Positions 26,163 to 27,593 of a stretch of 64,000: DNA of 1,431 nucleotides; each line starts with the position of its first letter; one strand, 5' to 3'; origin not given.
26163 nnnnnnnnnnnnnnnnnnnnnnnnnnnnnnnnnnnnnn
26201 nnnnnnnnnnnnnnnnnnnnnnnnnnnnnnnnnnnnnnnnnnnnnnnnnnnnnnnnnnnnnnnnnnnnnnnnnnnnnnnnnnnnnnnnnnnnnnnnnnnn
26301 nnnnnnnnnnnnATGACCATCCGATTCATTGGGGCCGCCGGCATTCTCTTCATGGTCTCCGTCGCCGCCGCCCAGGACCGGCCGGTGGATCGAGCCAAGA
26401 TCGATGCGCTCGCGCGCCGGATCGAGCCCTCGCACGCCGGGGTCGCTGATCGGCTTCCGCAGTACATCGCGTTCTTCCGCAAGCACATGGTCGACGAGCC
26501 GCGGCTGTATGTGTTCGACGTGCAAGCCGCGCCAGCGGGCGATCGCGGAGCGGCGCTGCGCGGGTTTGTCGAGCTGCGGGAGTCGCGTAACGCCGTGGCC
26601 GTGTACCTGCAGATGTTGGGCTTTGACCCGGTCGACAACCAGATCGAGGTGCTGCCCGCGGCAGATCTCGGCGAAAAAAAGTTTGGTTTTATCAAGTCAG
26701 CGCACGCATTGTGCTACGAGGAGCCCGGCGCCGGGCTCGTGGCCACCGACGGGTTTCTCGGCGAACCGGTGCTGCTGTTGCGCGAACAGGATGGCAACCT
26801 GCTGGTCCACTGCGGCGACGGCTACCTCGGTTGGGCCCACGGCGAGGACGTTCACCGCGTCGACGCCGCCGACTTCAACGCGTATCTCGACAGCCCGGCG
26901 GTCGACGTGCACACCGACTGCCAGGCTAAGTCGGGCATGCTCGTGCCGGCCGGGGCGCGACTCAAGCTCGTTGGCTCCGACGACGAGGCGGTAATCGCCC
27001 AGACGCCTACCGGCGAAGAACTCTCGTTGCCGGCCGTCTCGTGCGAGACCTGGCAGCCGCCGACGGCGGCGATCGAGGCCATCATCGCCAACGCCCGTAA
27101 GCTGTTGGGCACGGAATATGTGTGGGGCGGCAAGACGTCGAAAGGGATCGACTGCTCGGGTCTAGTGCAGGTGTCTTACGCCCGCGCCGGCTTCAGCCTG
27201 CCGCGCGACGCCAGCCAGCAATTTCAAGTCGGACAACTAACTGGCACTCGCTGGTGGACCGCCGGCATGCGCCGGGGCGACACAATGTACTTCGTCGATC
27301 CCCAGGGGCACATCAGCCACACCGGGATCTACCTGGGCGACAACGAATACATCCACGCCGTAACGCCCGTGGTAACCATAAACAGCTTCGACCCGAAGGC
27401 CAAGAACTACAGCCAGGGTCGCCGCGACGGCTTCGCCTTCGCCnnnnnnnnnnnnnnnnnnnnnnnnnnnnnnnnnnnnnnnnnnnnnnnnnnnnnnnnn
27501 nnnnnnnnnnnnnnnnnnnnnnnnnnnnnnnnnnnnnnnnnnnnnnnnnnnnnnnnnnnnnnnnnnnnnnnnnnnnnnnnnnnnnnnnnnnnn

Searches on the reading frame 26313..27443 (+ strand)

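Call 58: search_protein_families(library=pfam, proteins=[window:26313-27443:+], max_evalue=0.001)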
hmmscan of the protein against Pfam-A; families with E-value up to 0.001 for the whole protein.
seq(377 aa): 1 family
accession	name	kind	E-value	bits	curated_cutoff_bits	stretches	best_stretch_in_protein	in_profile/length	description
PF00877.26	NLPC_P60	-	1.8e-22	79.7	23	1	266-360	1-92/105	NlpC/P60 family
